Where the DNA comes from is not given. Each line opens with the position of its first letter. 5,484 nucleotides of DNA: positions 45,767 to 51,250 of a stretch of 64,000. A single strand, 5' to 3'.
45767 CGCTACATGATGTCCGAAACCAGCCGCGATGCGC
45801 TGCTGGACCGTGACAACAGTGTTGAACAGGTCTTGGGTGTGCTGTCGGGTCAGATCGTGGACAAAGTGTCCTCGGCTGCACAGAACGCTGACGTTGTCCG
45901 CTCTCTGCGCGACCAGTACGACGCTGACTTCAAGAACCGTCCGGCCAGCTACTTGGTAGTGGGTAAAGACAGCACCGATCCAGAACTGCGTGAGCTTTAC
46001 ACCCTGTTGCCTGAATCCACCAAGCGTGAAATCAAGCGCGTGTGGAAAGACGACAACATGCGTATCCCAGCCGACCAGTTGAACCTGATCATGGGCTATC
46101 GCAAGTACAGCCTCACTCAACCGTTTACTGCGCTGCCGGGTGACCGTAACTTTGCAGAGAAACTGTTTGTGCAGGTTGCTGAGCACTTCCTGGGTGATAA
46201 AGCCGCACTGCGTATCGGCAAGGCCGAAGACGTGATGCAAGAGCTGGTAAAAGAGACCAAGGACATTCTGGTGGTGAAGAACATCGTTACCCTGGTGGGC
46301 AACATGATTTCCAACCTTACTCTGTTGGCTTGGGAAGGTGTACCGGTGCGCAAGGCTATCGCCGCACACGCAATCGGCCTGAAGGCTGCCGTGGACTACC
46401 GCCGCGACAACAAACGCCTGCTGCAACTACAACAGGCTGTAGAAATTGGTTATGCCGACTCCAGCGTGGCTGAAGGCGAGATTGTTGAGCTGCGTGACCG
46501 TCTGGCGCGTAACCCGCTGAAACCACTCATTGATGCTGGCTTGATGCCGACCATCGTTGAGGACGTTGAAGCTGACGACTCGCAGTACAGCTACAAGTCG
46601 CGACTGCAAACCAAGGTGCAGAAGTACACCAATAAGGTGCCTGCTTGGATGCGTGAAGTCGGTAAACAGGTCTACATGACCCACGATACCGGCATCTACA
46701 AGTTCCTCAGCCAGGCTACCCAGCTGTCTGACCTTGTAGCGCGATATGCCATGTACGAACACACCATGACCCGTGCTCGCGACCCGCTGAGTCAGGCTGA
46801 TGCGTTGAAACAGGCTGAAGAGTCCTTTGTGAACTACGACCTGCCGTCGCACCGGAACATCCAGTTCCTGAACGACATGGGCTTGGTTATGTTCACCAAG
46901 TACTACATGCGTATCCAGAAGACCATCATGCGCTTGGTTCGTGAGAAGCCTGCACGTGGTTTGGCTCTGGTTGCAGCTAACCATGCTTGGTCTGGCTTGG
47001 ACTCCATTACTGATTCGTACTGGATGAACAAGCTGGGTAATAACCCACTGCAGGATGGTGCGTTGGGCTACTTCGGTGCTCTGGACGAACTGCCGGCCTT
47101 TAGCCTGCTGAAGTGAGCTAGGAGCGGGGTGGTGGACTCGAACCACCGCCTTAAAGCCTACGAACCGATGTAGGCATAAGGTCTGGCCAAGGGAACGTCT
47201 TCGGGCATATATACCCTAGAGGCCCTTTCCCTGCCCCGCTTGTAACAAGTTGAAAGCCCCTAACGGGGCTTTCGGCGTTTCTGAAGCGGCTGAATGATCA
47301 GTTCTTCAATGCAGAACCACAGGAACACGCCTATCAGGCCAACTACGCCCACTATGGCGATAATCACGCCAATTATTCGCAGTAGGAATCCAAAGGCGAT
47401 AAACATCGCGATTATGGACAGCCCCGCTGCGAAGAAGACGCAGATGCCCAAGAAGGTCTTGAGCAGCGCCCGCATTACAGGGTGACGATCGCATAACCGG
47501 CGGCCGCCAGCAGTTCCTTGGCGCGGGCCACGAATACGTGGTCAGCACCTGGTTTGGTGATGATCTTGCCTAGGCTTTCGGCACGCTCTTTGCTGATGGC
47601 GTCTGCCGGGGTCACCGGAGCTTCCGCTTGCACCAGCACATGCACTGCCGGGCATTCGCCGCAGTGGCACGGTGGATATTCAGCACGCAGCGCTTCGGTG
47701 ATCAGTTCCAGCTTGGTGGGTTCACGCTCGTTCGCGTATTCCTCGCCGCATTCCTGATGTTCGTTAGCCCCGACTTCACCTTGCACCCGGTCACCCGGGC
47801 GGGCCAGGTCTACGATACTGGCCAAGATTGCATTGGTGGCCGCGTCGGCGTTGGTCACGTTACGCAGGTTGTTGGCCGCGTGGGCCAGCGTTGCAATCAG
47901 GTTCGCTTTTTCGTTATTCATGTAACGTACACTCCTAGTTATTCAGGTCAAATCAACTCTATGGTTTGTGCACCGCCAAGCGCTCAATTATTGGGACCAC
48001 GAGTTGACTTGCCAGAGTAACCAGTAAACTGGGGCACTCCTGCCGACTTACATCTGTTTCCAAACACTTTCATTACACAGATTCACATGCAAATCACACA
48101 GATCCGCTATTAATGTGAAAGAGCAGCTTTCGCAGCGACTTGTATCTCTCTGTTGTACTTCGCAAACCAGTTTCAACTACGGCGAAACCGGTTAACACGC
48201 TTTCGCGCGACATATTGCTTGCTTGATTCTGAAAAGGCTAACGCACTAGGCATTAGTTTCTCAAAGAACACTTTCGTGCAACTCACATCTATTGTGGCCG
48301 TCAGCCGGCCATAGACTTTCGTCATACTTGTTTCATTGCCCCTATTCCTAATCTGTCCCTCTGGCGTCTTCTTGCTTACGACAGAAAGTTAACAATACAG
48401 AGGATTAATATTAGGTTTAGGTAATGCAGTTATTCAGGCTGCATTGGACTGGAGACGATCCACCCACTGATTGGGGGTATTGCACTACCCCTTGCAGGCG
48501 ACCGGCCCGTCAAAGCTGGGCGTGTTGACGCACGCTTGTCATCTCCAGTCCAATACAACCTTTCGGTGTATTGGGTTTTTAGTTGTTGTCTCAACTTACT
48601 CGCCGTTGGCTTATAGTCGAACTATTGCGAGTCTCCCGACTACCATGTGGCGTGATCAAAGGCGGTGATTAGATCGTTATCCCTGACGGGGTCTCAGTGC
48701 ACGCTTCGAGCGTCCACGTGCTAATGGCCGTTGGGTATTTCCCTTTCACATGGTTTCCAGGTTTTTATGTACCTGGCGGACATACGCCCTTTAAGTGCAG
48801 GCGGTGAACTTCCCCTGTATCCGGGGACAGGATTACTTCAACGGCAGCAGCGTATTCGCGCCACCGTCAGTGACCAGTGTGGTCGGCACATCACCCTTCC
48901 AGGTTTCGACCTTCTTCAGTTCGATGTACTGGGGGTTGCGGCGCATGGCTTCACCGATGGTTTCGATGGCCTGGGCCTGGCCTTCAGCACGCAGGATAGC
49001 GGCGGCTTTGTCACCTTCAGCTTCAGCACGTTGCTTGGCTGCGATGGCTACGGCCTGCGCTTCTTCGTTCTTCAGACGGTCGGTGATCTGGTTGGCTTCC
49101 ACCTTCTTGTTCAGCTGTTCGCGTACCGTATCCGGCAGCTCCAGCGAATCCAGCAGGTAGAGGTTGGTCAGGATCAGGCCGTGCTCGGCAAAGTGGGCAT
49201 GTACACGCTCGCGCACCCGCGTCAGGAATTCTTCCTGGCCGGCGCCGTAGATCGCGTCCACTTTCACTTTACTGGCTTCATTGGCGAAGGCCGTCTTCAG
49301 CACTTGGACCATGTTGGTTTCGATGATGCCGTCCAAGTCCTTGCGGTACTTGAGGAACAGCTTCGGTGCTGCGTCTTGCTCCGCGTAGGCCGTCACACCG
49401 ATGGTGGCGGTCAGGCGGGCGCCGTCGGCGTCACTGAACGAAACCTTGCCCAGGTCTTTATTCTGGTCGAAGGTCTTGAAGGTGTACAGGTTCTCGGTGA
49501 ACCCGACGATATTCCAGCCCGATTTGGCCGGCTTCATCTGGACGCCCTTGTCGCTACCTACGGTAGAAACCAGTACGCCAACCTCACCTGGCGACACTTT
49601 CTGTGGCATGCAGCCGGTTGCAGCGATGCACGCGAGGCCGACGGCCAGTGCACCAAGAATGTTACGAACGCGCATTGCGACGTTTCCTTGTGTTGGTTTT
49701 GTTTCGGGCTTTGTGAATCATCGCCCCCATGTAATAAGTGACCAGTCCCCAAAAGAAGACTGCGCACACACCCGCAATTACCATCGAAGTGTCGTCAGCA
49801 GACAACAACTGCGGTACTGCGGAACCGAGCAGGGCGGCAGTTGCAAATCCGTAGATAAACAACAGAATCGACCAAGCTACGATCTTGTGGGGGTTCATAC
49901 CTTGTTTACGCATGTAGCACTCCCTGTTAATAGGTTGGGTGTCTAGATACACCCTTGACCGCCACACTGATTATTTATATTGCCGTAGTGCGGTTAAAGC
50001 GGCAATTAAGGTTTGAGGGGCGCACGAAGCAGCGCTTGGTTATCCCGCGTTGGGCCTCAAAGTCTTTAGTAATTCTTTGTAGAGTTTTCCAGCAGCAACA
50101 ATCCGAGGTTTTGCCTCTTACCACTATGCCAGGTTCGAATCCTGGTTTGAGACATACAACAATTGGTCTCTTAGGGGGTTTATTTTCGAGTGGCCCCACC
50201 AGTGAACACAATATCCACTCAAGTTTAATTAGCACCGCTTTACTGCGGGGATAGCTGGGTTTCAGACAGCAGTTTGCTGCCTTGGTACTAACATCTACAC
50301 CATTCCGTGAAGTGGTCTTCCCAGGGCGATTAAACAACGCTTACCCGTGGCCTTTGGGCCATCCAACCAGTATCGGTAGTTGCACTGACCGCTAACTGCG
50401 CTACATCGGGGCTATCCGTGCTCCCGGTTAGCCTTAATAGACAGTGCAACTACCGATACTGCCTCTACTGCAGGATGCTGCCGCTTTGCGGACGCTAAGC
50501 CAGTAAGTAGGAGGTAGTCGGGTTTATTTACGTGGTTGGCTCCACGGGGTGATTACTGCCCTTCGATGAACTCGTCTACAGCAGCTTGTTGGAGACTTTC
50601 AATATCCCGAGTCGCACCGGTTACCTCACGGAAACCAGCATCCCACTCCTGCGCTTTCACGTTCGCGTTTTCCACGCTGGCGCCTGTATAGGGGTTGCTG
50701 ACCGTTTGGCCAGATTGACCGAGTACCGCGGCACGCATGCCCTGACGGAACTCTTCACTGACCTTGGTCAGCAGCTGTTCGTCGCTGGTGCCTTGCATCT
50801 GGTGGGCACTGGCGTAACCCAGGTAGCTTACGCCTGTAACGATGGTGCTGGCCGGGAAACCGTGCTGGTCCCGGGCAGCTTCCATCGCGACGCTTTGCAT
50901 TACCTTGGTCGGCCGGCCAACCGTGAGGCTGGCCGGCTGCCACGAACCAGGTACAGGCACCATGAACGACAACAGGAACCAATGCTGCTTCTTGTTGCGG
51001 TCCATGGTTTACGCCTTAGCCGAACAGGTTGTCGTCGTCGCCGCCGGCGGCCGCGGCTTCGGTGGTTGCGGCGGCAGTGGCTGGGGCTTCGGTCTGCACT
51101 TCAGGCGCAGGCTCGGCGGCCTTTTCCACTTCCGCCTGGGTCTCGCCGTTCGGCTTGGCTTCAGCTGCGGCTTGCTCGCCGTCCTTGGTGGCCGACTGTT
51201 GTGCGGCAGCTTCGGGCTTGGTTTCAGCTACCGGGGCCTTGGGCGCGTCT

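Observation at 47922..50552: SPFH/band-7 lipoprotein plus small TM partner forming an island flanked by two large structured noncoding regions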

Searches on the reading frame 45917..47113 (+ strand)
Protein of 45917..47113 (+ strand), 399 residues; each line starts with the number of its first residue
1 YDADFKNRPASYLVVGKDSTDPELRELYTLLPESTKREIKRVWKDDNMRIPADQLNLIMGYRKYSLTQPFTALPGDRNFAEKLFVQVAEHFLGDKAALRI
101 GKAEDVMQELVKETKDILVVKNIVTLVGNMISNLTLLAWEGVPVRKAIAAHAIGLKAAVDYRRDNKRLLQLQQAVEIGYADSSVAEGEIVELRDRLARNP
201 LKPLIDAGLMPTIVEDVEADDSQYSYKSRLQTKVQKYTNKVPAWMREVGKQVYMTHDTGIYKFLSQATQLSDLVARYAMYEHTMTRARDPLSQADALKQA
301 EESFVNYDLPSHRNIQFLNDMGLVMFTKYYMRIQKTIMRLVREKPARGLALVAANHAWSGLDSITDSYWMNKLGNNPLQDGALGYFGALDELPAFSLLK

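Call 29: find_related_loci(query=window:45917-47113:+, collection=viral_contigs, flank=8000)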
Query window:45917-47113:+ (399 aa) in viral_contigs; peptide patterns used: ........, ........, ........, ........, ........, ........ (x = any residue, [..] = any of these).
16 stretches matched a pattern; 11 encode a relative of the query (tblastn E <= 1e-3); 10 distinct loci.
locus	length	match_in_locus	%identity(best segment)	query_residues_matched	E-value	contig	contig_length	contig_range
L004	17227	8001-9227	73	1-398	0e+0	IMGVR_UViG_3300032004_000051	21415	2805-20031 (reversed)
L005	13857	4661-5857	71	1-398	0e+0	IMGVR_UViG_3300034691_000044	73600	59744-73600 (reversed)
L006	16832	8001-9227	69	1-398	0e+0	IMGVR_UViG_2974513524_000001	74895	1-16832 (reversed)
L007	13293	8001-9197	68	1-398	0e+0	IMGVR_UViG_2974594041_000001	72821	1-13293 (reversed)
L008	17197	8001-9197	68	1-398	0e+0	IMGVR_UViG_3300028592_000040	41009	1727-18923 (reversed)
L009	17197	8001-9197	68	1-398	0e+0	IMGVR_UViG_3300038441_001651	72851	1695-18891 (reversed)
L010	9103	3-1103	67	43-399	3e-169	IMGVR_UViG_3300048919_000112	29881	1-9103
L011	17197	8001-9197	70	1-398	0e+0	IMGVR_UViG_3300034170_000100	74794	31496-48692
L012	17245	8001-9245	42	1-397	8e-103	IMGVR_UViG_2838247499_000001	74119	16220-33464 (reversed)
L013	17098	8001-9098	36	1-367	8e-74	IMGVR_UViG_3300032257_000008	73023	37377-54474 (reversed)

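Call 48: find_related_loci(query=window:45917-47113:+, collection=metagenome_contigs, flank=7000)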
Query window:45917-47113:+ (399 aa) in metagenome_contigs; peptide patterns used: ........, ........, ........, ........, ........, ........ (x = any residue, [..] = any of these).
88 stretches matched a pattern; 4 encode a relative of the query (tblastn E <= 1e-3); 4 distinct loci.
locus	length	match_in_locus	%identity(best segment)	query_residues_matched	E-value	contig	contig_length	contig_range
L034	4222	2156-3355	79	1-398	0e+0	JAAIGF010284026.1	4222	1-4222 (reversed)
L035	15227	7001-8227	73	1-398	0e+0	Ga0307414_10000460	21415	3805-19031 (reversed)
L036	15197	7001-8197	68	1-398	0e+0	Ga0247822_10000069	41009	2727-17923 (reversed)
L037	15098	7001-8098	36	1-367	2e-74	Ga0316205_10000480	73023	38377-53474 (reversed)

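Call 123: search_protein_families(library=pfam, proteins=[L008:10874-11317:-, L008:10669-10872:-], max_evalue=0.01)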
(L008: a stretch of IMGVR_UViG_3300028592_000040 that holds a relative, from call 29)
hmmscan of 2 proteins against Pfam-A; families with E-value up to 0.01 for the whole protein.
L008:10874-11317:- (147 aa): 3 families
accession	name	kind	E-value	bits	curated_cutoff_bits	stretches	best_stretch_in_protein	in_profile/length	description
PF05099.18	TerB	-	7.9e-13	49.2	24.4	1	24-134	3-108/118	Tellurite resistance protein TerB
PF04391.17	DUF533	-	4.7e-06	26.7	29.6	1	96-136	66-106/178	Protein of unknown function (DUF533)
PF11848.13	DUF3368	-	0.0094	16.3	27.3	0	105-139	5-37/46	Domain of unknown function (DUF3368)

L008:10669-10872:- (67 aa): 0 families

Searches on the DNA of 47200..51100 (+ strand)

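Call 6: search_dna_similar(query=window:47200-51100:+, collection=phages, mode=near, max_rows=40)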
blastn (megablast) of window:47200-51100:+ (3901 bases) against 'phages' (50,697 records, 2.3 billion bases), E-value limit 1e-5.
No match.

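Call 33: search_rna_families(sources=[L003, L004, L005, L007, L008, L010, L011], threshold=gathering)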
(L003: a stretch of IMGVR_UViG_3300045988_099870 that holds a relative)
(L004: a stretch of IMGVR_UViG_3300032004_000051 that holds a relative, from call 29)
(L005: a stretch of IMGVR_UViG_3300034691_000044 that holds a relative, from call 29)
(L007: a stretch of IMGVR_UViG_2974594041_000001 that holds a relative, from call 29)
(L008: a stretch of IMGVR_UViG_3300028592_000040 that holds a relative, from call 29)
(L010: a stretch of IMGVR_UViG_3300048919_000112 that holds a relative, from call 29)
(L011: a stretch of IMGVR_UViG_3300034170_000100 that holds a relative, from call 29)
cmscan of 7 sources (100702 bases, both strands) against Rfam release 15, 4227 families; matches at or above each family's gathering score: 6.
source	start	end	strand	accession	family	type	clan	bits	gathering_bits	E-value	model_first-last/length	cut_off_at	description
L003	7833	7903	+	RF00005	tRNA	Gene; tRNA;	CL00001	64.4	29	1.7e-11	1-71/71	no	tRNA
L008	10498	10570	-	RF00005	tRNA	Gene; tRNA;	CL00001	60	29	2.9e-10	1-71/71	no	tRNA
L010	4030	4109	-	RF00005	tRNA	Gene; tRNA;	CL00001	44.3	29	5.7e-06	1-71/71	no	tRNA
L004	9341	9410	-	RF00005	tRNA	Gene; tRNA;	CL00001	44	29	7.2e-06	1-71/71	no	tRNA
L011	9207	9286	-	RF00005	tRNA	Gene; tRNA;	CL00001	41.6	29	3.1e-05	1-71/71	no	tRNA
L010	1114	1187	-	RF00005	tRNA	Gene; tRNA;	CL00001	37.7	29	0.00038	1-71/71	no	tRNA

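Call 67: search_rna_families(source=L003, start=5300, end=8900, threshold=evalue, max_evalue=1, show_alignments=3)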
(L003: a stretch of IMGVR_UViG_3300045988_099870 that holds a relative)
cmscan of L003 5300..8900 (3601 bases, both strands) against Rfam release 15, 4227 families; matches with E-value up to 1: 5.
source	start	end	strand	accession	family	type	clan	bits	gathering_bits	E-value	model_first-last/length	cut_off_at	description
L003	7833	7903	+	RF00005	tRNA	Gene; tRNA;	CL00001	64.4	29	6.3e-13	1-71/71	no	tRNA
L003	6807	6871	+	RF01852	tRNA-Sec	Gene; tRNA;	CL00001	22.5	47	0.34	1-91/91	no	Selenocysteine transfer RNA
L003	7866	7903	-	RF04351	Plastid-psbl-rps4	Cis-reg;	-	20.6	68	0.58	1-53/53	no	Plastid-psbl-rps4 3UTR RNA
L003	7627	7675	+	RF03003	GP20-b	Cis-reg;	-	19.5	36.2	0.72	1-62/62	no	GP20-b RNA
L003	7879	8078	+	RF04321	tmRNA_permuted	Gene;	-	19.2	47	0.5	36-93/213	no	permuted transfer-messenger RNA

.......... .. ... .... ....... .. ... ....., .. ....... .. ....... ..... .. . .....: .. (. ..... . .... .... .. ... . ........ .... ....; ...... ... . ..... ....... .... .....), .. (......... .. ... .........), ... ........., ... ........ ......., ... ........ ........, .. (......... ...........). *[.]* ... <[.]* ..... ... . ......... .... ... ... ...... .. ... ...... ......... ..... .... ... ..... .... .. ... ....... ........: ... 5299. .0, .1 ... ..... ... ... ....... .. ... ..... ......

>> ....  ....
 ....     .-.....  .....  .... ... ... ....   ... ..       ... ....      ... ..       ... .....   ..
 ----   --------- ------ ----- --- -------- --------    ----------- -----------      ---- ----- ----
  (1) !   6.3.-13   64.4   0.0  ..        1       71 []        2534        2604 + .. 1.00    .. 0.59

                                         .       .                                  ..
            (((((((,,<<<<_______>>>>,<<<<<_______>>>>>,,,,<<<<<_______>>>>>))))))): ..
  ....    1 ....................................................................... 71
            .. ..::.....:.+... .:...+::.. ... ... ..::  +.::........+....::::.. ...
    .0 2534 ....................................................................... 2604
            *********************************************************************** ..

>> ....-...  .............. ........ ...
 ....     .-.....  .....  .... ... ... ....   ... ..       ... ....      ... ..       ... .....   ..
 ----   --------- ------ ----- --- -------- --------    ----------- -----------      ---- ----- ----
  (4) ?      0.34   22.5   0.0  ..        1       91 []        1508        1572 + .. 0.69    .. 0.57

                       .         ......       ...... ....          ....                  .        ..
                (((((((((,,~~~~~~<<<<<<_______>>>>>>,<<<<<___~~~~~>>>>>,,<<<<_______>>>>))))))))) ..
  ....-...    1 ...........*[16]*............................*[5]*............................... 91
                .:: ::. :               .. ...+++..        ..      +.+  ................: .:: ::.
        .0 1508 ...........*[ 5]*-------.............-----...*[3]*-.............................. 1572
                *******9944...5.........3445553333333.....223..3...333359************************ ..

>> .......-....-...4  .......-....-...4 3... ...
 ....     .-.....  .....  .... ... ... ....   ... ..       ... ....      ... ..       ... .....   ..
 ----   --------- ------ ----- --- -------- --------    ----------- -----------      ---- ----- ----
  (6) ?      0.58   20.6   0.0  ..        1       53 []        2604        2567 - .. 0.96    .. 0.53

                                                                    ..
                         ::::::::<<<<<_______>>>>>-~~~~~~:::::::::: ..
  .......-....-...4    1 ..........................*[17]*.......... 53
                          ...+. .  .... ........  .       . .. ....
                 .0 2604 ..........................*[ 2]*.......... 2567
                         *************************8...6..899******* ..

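Call 90: search_rna_families(source=L047, start=4480, end=6080, threshold=evalue, max_evalue=5, show_alignments=3)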
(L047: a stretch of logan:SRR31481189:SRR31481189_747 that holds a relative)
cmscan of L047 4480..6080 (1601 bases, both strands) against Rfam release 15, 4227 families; matches with E-value up to 5: 0.
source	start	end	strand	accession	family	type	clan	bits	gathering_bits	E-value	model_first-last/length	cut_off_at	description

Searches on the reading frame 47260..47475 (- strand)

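Call 8: search_protein_families(library=pfam, proteins=[window:47260-47475:-], max_evalue=0.1)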
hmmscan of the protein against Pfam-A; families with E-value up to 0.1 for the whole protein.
window:47260-47475:- (71 aa): 1 family
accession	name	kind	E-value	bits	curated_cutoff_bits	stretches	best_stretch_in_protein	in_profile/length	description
PF11677.13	DUF3273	-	0.096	12.5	25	0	7-60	186-235/265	Protein of unknown function (DUF3273)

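Call 24: search_protein_families(library=phrogs, proteins=[window:47260-47475:-], max_evalue=0.01)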
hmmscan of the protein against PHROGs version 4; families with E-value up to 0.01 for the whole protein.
window:47260-47475:- (71 aa): 1 family
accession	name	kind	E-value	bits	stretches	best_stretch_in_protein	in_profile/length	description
phrog_8152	-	unknown function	0.00081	20.4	1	4-55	3-54/67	-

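Call 69: search_protein_families(library=padloc, proteins=[window:47260-47475:-], max_evalue=0.01)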
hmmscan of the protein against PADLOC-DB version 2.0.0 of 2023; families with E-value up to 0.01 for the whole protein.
window:47260-47475:- (71 aa): 0 families

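Call 70: search_protein_families(library=ncbifam, proteins=[window:47260-47475:-], max_evalue=0.01)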
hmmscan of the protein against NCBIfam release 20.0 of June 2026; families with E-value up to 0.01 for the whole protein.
window:47260-47475:- (71 aa): 1 family
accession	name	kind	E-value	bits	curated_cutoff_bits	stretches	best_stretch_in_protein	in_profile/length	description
NF041247.1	UsfY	equivalog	0.0091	16.8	100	0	10-67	25-82/95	protein UsfY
